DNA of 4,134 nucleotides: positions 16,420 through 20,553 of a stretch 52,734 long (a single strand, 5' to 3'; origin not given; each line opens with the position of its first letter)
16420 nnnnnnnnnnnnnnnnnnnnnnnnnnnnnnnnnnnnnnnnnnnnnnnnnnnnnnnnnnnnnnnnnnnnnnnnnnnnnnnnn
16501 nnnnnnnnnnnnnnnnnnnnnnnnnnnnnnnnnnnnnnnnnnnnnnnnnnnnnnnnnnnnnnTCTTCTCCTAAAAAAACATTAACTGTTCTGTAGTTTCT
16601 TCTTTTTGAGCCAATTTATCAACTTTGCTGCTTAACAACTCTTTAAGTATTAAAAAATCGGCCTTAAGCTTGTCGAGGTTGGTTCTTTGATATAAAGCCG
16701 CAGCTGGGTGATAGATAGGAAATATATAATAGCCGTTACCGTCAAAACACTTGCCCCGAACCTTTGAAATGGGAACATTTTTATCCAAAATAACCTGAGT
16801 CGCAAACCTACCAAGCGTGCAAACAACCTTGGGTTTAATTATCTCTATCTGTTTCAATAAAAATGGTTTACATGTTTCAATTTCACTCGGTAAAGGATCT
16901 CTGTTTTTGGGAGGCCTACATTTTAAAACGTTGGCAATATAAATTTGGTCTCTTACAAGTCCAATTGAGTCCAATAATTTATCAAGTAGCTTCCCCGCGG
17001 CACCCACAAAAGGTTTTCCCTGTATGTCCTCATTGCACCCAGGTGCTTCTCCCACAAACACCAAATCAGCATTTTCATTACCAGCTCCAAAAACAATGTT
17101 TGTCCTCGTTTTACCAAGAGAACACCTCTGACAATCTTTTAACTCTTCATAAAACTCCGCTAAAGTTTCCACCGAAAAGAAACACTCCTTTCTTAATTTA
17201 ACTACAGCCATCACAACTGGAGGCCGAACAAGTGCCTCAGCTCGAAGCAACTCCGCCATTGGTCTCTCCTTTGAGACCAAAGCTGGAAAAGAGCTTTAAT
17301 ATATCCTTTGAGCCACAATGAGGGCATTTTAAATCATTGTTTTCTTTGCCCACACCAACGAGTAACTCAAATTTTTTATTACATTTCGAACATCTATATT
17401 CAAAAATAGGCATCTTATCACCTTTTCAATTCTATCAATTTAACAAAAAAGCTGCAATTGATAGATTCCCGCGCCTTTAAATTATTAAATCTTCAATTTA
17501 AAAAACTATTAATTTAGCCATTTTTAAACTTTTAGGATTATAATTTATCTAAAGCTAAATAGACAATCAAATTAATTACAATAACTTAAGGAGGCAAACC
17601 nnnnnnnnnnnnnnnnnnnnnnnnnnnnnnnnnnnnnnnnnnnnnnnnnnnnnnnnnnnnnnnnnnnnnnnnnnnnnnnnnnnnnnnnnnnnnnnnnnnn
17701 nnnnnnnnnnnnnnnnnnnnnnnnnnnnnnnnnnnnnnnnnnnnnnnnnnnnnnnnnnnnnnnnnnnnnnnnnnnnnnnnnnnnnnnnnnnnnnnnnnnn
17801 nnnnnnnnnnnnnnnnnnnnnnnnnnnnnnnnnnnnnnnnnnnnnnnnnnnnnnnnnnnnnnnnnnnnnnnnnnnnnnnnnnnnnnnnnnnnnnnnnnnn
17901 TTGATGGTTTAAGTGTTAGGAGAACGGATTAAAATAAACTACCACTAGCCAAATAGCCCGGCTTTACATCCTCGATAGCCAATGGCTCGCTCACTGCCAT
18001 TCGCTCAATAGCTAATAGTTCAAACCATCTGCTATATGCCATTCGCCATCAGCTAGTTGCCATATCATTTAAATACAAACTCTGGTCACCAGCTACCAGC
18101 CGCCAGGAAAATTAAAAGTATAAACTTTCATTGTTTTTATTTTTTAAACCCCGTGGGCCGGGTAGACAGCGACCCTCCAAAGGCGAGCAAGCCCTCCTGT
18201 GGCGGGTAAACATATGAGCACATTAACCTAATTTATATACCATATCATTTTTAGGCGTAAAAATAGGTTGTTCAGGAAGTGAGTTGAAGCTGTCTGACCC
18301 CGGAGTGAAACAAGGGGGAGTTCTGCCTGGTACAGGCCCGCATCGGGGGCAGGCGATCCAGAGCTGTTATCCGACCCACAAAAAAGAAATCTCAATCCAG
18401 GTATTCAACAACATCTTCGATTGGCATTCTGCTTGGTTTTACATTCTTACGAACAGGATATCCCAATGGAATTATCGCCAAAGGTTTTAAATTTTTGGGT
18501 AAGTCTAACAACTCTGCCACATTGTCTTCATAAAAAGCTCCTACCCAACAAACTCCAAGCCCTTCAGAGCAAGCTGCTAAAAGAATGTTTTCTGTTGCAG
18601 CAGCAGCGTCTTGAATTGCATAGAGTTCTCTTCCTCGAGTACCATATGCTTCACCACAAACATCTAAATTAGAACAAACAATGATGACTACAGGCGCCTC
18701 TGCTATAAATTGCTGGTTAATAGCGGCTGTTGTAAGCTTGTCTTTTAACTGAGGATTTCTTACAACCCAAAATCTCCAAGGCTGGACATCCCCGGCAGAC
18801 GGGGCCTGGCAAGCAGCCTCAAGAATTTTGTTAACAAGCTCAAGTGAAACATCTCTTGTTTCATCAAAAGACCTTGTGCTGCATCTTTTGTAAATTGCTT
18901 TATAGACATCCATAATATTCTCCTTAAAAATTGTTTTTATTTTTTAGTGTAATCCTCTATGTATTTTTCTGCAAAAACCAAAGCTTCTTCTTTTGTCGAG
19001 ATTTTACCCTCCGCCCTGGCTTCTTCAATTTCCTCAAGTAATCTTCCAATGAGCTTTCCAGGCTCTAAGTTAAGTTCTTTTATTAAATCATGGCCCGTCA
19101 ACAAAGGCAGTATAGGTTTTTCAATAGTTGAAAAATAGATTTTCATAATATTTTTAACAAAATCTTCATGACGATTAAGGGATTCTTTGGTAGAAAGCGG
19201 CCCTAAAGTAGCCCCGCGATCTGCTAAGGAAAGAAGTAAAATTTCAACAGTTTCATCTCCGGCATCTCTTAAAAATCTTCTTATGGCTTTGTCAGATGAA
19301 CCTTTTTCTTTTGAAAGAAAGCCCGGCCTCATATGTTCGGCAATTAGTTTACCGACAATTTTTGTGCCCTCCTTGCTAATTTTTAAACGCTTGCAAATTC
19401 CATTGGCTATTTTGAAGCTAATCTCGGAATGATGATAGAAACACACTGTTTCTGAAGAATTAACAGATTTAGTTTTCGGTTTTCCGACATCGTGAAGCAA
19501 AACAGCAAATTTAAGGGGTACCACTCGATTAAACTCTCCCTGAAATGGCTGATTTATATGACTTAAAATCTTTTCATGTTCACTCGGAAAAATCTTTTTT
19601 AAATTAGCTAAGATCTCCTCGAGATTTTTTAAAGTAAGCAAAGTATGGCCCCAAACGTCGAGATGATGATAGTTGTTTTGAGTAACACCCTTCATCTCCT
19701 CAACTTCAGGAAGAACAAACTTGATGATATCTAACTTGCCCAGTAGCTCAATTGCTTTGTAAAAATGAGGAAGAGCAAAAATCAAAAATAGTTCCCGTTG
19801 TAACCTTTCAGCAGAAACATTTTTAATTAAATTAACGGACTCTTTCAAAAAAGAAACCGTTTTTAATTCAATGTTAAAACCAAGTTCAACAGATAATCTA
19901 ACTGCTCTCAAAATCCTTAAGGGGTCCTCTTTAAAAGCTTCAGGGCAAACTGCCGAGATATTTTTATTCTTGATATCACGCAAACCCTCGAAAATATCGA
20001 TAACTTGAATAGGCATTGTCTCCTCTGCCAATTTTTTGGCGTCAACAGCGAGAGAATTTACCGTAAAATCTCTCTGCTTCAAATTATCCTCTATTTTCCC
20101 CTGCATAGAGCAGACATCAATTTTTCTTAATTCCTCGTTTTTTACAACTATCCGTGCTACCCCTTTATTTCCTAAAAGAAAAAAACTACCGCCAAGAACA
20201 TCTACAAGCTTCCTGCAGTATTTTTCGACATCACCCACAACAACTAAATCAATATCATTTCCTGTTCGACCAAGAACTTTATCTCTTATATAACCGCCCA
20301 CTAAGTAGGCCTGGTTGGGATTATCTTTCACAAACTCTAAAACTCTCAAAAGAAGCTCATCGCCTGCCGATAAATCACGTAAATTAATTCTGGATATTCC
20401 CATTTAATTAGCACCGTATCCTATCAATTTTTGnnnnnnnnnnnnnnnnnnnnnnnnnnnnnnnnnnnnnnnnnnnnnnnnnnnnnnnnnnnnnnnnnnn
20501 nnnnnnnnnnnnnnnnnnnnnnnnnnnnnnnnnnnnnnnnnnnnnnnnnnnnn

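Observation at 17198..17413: Hidden candidate selenoprotein: FmdB-type zinc ribbon with a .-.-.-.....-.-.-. tail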

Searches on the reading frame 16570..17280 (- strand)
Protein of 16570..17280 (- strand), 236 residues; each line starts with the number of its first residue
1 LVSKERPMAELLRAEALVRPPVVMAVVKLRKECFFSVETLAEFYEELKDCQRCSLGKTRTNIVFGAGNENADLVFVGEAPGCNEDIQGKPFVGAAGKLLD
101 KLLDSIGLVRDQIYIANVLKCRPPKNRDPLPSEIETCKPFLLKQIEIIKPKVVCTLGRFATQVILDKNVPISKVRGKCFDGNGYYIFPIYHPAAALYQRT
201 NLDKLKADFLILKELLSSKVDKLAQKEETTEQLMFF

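Call 4: search_protein_families(library=ncbifam, proteins=[window:16570-17280:-], max_evalue=0.01)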
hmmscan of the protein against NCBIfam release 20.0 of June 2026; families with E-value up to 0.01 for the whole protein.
window:16570-17280:- (236 aa): 3 families
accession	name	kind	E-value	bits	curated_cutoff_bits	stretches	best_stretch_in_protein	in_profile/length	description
TIGR00758.1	UDG_fam4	subfamily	1.8e-66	223.1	125.3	1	50-217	1-172/173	uracil-DNA glycosylase, family 4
NF040953.1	Arch_udg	equivalog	7.6e-66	221.1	250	1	42-212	3-182/184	type-4 uracil-DNA glycosylase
TIGR03914.1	UDG_fam_dom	hypoth_equivalog_domain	1.9e-38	132.4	189.95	1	35-196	40-209/231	UdgX family uracil-DNA binding protein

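Call 5: search_protein_families(library=pfam, proteins=[window:16570-17280:-], max_evalue=0.01)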
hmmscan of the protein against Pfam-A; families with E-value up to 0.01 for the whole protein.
window:16570-17280:- (236 aa): 1 family
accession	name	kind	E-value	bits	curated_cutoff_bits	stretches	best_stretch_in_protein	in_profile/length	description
PF03167.25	UDG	-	3e-37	128.3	24.3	1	64-203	1-129/141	Uracil DNA glycosylase superfamily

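Call 50: find_homologous_proteins(query=window:16573-17172:-, max_evalue=1e-40)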
Query window:16573-17172:- (200 aa): 6908 proteins with E <= 1e-40 among 8000 candidates; the best 120 are listed.
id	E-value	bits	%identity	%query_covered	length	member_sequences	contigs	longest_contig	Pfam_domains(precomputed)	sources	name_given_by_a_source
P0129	2.9e-129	447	100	100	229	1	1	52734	PF03167.26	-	-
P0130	2.5e-108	378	85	100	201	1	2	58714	PF03167.26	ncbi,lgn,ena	-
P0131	7.5e-107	373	85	100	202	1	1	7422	PF03167.26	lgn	-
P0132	2.9e-106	372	85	100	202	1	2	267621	PF03167.26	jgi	-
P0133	1.1e-104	366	84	100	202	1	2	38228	PF03167.26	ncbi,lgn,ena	-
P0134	1.1e-104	366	84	100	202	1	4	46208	PF03167.26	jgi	-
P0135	3.2e-103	362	83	100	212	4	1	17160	PF03167.26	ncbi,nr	ncbi:MAG TPA: uracil-DNA glycosylase [Actinobacteria bacterium]|nr:uracil-DNA glycosylase [Actinomyc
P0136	3.6e-87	309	73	92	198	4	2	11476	PF03167.26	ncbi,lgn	-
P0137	2.9e-84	300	73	92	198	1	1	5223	PF03167.26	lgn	-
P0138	1.0e-83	298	68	97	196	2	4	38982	PF03167.26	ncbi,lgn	-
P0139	1.0e-83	298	66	99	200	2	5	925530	PF03167.26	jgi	-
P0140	1.7e-83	297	73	89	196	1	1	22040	PF03167.26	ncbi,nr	ncbi:MAG: uracil-DNA glycosylase [Actinobacteria bacterium]|nr:uracil-DNA glycosylase [Actinomycetot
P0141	1.5e-82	294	68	92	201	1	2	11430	PF03167.26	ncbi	-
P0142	4.7e-82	293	66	100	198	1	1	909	PF03167.26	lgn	-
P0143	1.3e-81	291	65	96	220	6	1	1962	PF03167.26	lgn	-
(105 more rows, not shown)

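Call 51: find_encoding_contigs(protein=P0132, flank=10000, max_places=2)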
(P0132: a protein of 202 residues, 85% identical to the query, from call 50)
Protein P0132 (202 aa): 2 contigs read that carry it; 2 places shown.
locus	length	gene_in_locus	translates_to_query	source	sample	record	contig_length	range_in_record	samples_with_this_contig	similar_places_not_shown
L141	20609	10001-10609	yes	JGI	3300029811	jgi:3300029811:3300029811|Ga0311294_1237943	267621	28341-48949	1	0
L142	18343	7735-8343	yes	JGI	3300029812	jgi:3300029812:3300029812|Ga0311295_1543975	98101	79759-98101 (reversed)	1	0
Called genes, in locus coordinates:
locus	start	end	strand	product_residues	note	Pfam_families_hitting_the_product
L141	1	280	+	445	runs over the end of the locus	PF02878:PGM_PMM_I, PF02879:PGM_PMM_II, PF02880:PGM_PMM_III, PF00408:PGM_PMM_IV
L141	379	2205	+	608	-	PF13522:GATase_6, PF13537:GATase_7, PF01380:SIS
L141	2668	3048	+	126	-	PF01648:ACPS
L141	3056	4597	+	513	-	PF03853:YjeF_N, PF01256:Carb_kinase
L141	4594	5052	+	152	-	PF00571:CBS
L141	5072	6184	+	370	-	PF01168:Ala_racemase_N, PF00842:Ala_racemase_C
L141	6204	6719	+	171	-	PF12690:BsuPI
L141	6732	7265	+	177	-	PF03266:NTPase_1, PF13479:AAA_24 (faint)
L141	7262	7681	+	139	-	PF04981:NMD3 (weak)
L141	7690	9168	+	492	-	PF01743:PolyA_pol, PF12627:PolyA_pol_RNAbd, PF01966:HD, PF13735:tRNA_NucTran2_2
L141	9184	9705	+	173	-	PF14512:TM1586_NiRdase (faint), PF00881:Nitroreductase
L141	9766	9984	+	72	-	PF09723:Zn_ribbon_8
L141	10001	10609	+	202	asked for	PF03167:UDG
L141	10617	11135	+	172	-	PF02367:TsaE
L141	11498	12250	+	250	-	PF00814:TsaD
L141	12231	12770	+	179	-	PF13527:Acetyltransf_9 (weak), PF00583:Acetyltransf_1, PF13420:Acetyltransf_4 (weak), PF13673:Acetyltransf_10, PF13508:Acetyltransf_7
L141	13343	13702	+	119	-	-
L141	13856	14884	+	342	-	PF00814:TsaD, PF22521:HypF_C_2 (weak)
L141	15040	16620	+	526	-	PF20154:LNT_N, PF00795:CN_hydrolase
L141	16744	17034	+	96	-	PF00166:Cpn10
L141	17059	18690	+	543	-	PF00118:Cpn60_TCP1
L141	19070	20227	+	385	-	PF00478:IMPDH, PF03060:NMO (faint), PF01070:FMN_dh, PF01645:Glu_synthase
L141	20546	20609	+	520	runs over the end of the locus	PF00117:GATase, PF07722:Peptidase_C26, PF02540:NAD_synthase, PF00958:GMP_synt_C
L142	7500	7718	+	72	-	PF09723:Zn_ribbon_8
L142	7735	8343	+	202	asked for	PF03167:UDG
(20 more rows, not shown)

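Call 52: find_encoding_contigs(protein=P0130, flank=3000, max_places=2)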
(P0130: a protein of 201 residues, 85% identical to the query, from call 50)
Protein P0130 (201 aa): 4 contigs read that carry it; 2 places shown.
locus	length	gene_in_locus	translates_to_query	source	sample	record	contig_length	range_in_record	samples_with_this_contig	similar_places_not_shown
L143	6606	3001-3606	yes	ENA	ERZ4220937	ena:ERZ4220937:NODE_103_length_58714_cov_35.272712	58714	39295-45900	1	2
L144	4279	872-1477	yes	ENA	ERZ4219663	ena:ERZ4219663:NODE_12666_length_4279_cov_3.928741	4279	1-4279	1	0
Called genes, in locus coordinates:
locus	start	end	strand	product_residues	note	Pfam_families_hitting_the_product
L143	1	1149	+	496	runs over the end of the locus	PF01743:PolyA_pol, PF12627:PolyA_pol_RNAbd, PF01966:HD, PF13735:tRNA_NucTran2_2 (weak)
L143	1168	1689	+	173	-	PF14512:TM1586_NiRdase (faint), PF00881:Nitroreductase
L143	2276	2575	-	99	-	PF11950:DUF3467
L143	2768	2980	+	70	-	PF09723:Zn_ribbon_8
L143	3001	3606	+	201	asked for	PF03167:UDG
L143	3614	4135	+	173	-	PF02367:TsaE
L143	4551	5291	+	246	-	PF00814:TsaD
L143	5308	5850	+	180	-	PF13420:Acetyltransf_4, PF13527:Acetyltransf_9 (faint), PF00583:Acetyltransf_1, PF13480:Acetyltransf_6 (weak), PF13673:Acetyltransf_10, PF13508:Acetyltransf_7, PF08445:FR47 (weak)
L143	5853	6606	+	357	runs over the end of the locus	PF00814:TsaD, PF22521:HypF_C_2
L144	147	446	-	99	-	PF11950:DUF3467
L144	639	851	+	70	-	PF09723:Zn_ribbon_8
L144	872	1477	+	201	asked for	PF03167:UDG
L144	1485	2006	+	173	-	PF02367:TsaE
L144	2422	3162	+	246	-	PF00814:TsaD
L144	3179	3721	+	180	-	PF13420:Acetyltransf_4, PF13527:Acetyltransf_9 (faint), PF00583:Acetyltransf_1, PF13480:Acetyltransf_6 (weak), PF13673:Acetyltransf_10, PF13508:Acetyltransf_7, PF08445:FR47 (weak)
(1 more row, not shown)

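Call 53: find_encoding_contigs(protein=P0131, flank=3000, max_places=2)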
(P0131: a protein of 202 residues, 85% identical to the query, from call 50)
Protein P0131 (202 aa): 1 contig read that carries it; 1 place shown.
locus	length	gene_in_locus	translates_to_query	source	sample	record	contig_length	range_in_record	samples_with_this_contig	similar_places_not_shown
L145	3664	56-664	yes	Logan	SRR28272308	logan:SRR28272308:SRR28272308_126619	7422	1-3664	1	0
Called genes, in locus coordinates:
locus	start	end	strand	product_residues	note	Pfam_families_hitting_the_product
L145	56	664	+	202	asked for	PF03167:UDG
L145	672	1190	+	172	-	PF02367:TsaE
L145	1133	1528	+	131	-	-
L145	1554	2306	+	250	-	PF00814:TsaD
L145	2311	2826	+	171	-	PF13420:Acetyltransf_4 (weak), PF13527:Acetyltransf_9 (weak), PF00583:Acetyltransf_1, PF13673:Acetyltransf_10, PF13508:Acetyltransf_7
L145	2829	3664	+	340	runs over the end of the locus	PF00814:TsaD, PF22521:HypF_C_2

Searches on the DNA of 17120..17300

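Call 40: search_rna_families(source=window, start=17120, end=17300, threshold=evalue, max_evalue=10, show_alignments=3)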
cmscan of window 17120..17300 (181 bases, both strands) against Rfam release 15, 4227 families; matches with E-value up to 10: 4.
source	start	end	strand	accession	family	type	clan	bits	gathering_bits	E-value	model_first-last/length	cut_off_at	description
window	17220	17240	+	RF03092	Ocean-VII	Gene; sRNA;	-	14.3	53.5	0.059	19-39/41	no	Ocean-VII RNA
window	17175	17210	-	RF01206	snoR109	Gene; snRNA; snoRNA; HACA-box;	-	14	34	7.5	1-92/92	no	Small nucleolar RNA snoR109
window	17221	17292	-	RF00630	P26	Gene;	-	13.4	36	1.5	1-66/66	no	Pseudomonas sRNA P26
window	17187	17300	+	RF02042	HOTTIP_3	Gene; lncRNA;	-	4.7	50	3.8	212-327/353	3'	HOXA transcript at the distal tip, conserved region 3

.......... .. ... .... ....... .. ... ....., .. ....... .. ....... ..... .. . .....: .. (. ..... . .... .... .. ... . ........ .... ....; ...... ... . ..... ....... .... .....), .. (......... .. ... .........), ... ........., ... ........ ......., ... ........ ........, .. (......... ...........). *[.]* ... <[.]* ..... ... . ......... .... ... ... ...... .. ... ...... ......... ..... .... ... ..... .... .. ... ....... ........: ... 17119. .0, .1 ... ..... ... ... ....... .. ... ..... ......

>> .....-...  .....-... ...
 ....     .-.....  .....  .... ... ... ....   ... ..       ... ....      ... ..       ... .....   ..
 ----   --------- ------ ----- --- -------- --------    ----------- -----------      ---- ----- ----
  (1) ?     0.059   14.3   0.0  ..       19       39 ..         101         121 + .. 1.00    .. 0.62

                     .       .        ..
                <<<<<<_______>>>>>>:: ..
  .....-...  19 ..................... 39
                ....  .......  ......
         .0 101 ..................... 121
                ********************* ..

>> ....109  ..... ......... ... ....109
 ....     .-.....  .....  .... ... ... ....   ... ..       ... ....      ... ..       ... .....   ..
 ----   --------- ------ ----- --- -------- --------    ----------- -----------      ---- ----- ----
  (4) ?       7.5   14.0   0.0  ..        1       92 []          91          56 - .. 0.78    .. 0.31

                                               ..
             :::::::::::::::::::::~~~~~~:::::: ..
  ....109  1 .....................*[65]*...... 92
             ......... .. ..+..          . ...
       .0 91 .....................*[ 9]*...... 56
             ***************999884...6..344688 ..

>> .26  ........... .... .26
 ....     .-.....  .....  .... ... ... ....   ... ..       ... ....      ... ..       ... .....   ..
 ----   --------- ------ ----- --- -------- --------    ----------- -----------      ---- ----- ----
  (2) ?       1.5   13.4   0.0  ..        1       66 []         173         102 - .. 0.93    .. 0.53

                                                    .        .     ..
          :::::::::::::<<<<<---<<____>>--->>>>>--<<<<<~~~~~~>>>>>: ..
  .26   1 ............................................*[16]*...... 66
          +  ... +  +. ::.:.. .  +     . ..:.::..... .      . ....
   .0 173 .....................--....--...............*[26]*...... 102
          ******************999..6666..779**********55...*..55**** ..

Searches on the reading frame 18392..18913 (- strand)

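Call 9: search_protein_families(library=ncbifam, proteins=[window:18392-18913:-], max_evalue=0.00001)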
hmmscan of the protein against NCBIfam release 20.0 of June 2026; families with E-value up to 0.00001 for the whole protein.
window:18392-18913:- (173 aa): 8 families
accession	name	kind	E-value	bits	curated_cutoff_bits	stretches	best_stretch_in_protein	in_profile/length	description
TIGR02476.1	BluB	equivalog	4.2e-23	81.8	150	2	70-160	96-187/205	5,6-dimethylbenzimidazole synthase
NF009810.0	PRK13294.1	equivalog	3.1e-17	62.6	304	1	68-168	340-445/449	coenzyme F420-0:L-glutamate ligase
NF008033.1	PRK10765.1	equivalog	8e-17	61.5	223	1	5-169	6-176/240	oxygen-insensitive NADPH nitroreductase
TIGR03553.1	F420_FbiB_CTERM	equivalog_domain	7.8e-16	58.4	249.55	1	70-166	87-188/194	F420 biosynthesis protein FbiB, C-terminal domain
NF008275.0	PRK11053.1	equivalog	2.1e-13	50.3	227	1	1-85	1-90/217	oxygen-insensitive NAD(P)H nitroreductase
NF003768.0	PRK05365.1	equivalog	6.8e-12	45.3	152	1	7-160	17-186/200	malonic semialdehyde reductase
TIGR03605.1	antibiot_sagB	domain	7.4e-10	38.6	78.4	1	55-144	76-164/173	SagB family peptide dehydrogenase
NF047509.1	Rv3131_FMN_oxido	subfamily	1.6e-06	27.8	199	0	30-51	2-23/319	Acg family FMN-binding oxidoreductase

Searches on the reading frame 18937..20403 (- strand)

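Call 9: search_protein_families(library=ncbifam, proteins=[window:18937-20403:-], max_evalue=0.00001)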
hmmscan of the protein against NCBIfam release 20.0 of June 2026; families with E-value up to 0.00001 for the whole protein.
window:18937-20403:- (488 aa): 13 families
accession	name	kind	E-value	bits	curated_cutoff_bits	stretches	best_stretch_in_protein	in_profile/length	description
TIGR02692.1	tRNA_CCA_actino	equivalog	1.6e-55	188.6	438.8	1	20-474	18-457/466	CCA tRNA nucleotidyltransferase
NF009814.0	PRK13299.1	equivalog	6.2e-39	134.2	290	1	103-259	104-261/396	CCA tRNA nucleotidyltransferase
NF008137.0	PRK10885.1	equivalog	3.6e-32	111.7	451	1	31-355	2-302/409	multifunctional CCA addition/repair protein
TIGR01942.1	pcnB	subfamily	1.3e-27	96.7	305.65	1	19-237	19-244/425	polynucleotide adenylyltransferase PcnB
NF009813.0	PRK13298.1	equivalog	6.4e-21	74.7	606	1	103-357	83-307/417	tRNA CCA-pyrophosphorylase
NF041569.1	A-tRNAntase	equivalog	1e-20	73.6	1440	1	26-242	475-703/880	A-adding tRNA nucleotidyltransferase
NF009811.0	PRK13296.1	equivalog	1.2e-16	60.5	469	1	103-245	83-219/360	CCA tRNA nucleotidyltransferase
TIGR01693.1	UTase_glnD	equivalog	4.8e-16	58.2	519.4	1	146-399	321-562/850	[protein-PII] uridylyltransferase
NF008634.1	PRK11623.1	equivalog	6.2e-15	54.7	702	1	100-248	154-295/469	polynucleotide adenylyltransferase PcnB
NF003467.0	PRK05092.1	equivalog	4.9e-14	51.1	959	1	144-359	393-593/940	[protein-PII] uridylyltransferase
NF009812.0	PRK13297.1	equivalog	2.9e-13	49.7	624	1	31-241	13-226/364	tRNA CCA-pyrophosphorylase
NF002895.0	PRK03381.1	equivalog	3.5e-08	32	631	0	298-399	447-541/782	[protein-PII] uridylyltransferase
NF001366.0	PRK00275.1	equivalog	2.8e-07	28.9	1299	1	143-386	348-579/895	[protein-PII] uridylyltransferase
